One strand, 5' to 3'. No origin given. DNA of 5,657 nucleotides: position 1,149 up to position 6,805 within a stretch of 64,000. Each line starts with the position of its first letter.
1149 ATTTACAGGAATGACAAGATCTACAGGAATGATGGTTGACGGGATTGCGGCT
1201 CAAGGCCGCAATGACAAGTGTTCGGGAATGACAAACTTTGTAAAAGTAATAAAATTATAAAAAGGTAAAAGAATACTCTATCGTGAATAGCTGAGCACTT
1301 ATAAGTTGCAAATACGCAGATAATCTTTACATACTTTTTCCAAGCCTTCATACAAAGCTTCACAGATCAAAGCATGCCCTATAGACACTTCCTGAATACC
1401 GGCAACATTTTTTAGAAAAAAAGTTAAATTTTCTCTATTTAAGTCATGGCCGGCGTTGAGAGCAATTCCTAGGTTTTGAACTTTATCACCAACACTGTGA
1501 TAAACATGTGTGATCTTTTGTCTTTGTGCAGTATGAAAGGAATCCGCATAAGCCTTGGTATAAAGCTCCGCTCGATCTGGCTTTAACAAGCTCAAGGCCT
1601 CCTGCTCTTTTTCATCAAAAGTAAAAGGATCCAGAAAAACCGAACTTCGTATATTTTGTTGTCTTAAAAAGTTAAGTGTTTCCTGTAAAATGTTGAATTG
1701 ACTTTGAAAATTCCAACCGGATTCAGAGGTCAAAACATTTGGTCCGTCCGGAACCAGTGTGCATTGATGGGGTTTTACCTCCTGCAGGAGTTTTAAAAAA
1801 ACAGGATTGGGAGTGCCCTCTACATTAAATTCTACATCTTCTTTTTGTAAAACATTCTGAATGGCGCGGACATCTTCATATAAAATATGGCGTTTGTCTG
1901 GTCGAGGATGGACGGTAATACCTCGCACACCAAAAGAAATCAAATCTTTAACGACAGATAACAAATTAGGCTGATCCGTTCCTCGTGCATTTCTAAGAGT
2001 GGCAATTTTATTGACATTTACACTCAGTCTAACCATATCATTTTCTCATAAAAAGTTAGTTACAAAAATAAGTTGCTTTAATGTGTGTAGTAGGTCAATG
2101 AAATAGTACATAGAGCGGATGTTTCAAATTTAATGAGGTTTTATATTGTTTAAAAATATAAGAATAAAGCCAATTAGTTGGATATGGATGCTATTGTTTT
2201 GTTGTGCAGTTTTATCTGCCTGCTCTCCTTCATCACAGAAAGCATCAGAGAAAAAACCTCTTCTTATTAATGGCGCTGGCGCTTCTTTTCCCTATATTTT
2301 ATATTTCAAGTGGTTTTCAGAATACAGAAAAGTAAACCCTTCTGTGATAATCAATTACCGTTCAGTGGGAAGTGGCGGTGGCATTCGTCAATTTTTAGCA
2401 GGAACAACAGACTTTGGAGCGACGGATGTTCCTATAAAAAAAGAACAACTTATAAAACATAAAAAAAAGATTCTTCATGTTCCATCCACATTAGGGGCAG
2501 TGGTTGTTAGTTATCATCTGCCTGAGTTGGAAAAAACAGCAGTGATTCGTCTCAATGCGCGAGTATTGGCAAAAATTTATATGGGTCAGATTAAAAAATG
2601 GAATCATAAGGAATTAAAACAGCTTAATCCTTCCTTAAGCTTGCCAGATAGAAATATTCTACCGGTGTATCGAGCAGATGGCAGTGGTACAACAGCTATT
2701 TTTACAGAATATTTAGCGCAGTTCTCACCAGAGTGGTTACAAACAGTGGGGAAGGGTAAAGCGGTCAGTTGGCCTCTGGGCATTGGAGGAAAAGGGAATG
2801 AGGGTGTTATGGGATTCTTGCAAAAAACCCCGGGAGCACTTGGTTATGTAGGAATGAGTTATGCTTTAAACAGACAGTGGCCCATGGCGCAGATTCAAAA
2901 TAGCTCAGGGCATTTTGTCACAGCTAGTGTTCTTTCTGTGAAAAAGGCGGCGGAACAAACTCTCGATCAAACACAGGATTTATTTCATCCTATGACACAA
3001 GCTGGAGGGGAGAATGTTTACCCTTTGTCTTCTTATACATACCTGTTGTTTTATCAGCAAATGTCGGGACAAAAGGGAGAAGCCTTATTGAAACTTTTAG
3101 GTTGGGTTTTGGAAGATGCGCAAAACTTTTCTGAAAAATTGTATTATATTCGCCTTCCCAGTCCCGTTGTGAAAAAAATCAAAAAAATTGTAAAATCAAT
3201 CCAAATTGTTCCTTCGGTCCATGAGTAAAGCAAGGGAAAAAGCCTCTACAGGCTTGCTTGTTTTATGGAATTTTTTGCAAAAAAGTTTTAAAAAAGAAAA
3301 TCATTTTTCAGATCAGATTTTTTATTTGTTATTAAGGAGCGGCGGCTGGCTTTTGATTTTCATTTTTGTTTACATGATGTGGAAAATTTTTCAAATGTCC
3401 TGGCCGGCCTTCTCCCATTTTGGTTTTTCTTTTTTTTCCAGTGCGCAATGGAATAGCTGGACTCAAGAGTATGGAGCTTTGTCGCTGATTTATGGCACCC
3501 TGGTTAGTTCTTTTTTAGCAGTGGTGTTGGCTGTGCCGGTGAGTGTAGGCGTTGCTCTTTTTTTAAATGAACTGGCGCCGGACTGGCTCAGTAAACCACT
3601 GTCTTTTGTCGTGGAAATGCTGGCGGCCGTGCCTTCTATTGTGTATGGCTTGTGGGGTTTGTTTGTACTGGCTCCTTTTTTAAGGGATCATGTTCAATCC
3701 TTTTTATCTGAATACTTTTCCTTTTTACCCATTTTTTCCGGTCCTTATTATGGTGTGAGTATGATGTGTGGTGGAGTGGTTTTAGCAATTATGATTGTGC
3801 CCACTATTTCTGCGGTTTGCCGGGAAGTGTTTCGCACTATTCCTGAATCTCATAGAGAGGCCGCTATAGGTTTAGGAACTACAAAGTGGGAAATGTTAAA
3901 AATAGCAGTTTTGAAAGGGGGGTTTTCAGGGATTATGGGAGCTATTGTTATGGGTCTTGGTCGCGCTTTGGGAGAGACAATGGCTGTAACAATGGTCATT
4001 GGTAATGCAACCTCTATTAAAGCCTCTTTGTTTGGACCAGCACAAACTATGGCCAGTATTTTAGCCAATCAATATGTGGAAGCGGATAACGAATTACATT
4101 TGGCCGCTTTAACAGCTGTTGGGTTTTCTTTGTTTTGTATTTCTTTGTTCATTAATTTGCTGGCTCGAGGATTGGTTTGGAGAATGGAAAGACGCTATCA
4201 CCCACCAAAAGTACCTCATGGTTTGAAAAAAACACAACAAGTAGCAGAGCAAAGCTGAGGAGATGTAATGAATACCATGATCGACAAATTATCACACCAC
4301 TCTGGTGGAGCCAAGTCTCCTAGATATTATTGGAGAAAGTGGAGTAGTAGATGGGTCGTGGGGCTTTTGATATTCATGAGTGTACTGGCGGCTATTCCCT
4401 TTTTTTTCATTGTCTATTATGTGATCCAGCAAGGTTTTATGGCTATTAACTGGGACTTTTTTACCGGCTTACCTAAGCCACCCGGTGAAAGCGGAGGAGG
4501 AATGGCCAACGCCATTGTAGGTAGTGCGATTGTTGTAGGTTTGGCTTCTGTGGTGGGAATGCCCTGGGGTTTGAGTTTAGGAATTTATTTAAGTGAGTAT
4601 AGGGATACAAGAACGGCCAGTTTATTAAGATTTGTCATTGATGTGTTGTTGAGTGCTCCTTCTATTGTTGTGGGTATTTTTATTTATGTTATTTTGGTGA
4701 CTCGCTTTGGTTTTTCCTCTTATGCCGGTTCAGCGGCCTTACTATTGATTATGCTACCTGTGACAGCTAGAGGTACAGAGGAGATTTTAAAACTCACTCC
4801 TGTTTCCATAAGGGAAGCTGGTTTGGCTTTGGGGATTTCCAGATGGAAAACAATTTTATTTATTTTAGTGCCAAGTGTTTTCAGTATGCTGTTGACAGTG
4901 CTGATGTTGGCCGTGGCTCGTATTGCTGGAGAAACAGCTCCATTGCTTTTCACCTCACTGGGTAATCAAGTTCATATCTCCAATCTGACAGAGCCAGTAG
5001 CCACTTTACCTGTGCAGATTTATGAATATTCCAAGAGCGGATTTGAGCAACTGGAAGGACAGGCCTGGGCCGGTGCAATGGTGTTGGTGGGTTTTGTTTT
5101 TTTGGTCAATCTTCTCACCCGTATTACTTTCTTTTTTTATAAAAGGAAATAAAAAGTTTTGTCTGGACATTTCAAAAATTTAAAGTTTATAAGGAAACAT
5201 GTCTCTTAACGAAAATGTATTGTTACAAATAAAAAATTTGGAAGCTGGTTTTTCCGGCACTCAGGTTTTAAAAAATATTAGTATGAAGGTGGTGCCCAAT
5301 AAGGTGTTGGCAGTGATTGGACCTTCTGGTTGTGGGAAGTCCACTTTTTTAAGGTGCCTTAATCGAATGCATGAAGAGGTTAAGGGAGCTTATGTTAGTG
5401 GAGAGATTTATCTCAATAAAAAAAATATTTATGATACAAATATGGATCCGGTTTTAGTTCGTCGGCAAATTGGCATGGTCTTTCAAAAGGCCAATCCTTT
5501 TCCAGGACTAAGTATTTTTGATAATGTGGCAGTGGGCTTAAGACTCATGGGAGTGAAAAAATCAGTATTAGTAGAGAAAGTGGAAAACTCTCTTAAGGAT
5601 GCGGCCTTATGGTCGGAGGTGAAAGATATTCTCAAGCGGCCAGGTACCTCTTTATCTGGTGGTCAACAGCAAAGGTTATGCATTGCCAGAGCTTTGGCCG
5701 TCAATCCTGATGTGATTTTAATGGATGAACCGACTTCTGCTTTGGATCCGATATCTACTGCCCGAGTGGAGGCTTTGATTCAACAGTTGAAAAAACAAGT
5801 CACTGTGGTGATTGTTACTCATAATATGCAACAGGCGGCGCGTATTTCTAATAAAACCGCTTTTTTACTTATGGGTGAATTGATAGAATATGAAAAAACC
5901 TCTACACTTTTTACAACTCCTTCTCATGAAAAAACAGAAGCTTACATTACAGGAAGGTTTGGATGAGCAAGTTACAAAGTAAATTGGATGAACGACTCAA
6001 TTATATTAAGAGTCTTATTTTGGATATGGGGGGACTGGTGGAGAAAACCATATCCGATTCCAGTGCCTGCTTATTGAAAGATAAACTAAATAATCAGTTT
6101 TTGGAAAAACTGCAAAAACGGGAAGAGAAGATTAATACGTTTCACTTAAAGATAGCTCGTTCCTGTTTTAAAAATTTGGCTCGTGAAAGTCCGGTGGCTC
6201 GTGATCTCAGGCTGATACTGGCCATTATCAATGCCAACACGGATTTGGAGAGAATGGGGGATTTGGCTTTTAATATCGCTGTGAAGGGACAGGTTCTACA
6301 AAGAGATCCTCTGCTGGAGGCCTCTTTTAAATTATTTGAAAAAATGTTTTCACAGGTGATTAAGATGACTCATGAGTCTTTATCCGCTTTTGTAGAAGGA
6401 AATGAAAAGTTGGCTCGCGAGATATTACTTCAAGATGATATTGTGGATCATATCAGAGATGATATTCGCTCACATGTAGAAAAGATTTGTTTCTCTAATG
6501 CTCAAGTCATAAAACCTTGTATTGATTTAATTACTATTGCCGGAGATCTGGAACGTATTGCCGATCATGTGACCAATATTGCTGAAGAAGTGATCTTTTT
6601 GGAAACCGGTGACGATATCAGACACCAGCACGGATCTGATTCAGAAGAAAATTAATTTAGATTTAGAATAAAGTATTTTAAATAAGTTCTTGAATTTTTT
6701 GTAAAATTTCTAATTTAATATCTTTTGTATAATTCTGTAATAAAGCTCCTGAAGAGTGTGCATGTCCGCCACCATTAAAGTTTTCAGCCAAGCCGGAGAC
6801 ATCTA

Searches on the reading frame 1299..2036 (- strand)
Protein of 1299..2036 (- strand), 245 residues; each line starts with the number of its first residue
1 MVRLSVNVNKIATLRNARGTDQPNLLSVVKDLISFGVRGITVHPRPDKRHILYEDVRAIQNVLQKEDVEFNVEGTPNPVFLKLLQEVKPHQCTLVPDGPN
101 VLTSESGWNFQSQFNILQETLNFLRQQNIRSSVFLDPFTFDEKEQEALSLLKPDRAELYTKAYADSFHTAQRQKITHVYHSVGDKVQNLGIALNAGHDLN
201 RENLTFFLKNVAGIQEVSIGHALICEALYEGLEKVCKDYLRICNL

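Call 114: search_protein_families(library=pfam, proteins=[window:1299-2036:-], max_evalue=0.00001)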
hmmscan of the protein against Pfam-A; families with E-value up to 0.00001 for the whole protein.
window:1299-2036:- (245 aa): 1 family
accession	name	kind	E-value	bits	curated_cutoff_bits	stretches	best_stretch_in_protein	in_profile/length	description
PF03740.19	PdxJ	-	4.6e-71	239.1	24.5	1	3-242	1-233/234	Pyridoxal phosphate biosynthesis protein PdxJ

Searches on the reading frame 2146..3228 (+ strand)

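Call 58: search_protein_families(library=pfam, proteins=[window:2146-3228:+], max_evalue=0.00001)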
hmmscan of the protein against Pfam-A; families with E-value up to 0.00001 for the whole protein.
window:2146-3228:+ (360 aa): 3 families
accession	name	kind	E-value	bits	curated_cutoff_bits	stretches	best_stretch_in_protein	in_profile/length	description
PF12849.12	PBP_like_2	-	1.1e-40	140.6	27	1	37-323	6-265/267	PBP superfamily domain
PF01547.30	SBP_bac_1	-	4.2e-07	30.7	26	1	58-267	15-230/307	Bacterial extracellular solute-binding protein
PF12727.12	PBP_like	-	4.7e-06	26.3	27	0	59-195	3-120/193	PBP superfamily domain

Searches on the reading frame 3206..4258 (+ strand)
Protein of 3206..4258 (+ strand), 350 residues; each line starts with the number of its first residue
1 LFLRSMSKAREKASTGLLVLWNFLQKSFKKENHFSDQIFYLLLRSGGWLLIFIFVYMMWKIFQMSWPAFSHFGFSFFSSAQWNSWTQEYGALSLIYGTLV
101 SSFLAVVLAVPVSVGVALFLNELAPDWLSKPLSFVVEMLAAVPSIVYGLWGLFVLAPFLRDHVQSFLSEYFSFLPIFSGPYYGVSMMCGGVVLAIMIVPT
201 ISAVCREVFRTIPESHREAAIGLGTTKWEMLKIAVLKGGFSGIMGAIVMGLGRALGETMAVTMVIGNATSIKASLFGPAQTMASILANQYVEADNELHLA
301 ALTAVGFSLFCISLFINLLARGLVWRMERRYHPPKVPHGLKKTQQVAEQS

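Call 58: search_protein_families(library=pfam, proteins=[window:3206-4258:+], max_evalue=0.00001)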
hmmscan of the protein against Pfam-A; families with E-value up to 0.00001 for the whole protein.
window:3206-4258:+ (350 aa): 1 family
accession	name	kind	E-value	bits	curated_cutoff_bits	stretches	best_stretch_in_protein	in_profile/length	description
PF00528.27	BPD_transp_1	-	2.3e-12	47.5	26.4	1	116-327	4-182/184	Binding-protein-dependent transport system inner membrane component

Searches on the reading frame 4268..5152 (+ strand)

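Call 114: search_protein_families(library=pfam, proteins=[window:4268-5152:+], max_evalue=0.00001)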
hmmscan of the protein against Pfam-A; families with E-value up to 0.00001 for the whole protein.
window:4268-5152:+ (294 aa): 1 family
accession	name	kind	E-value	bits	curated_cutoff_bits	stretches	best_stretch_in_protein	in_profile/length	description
PF00528.27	BPD_transp_1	-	1.7e-17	64.2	26.4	1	101-286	1-177/184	Binding-protein-dependent transport system inner membrane component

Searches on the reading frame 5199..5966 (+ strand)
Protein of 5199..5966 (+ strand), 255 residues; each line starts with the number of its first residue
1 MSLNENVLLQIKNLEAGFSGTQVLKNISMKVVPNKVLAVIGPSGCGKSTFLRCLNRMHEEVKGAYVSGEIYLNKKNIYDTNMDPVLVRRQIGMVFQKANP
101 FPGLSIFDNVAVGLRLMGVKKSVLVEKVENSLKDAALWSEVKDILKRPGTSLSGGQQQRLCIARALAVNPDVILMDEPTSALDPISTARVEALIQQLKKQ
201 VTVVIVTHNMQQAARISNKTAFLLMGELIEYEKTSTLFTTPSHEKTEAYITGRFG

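Call 114: search_protein_families(library=pfam, proteins=[window:5199-5966:+], max_evalue=0.00001)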
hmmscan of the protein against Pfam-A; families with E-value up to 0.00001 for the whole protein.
window:5199-5966:+ (255 aa): 3 families
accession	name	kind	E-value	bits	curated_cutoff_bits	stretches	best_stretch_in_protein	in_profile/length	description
PF00005.33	ABC_tran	-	7.9e-33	114.4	25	1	24-180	1-137/137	ABC transporter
PF13304.12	AAA_21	-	8.4e-11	42.9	27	0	124-210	209-300/304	AAA domain, putative AbiEii toxin, Type IV TA system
PF02463.25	SMC_N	-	3.2e-09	37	40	1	34-216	24-205/220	RecF/RecN/SMC N terminal domain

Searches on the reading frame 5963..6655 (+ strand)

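Call 114: search_protein_families(library=pfam, proteins=[window:5963-6655:+], max_evalue=0.00001)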
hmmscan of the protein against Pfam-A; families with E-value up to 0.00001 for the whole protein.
window:5963-6655:+ (230 aa): 1 family
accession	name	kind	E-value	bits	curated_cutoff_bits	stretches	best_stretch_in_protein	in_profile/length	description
PF01895.24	PhoU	-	3.8e-39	133.4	23.5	2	126-210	2-89/89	PhoU domain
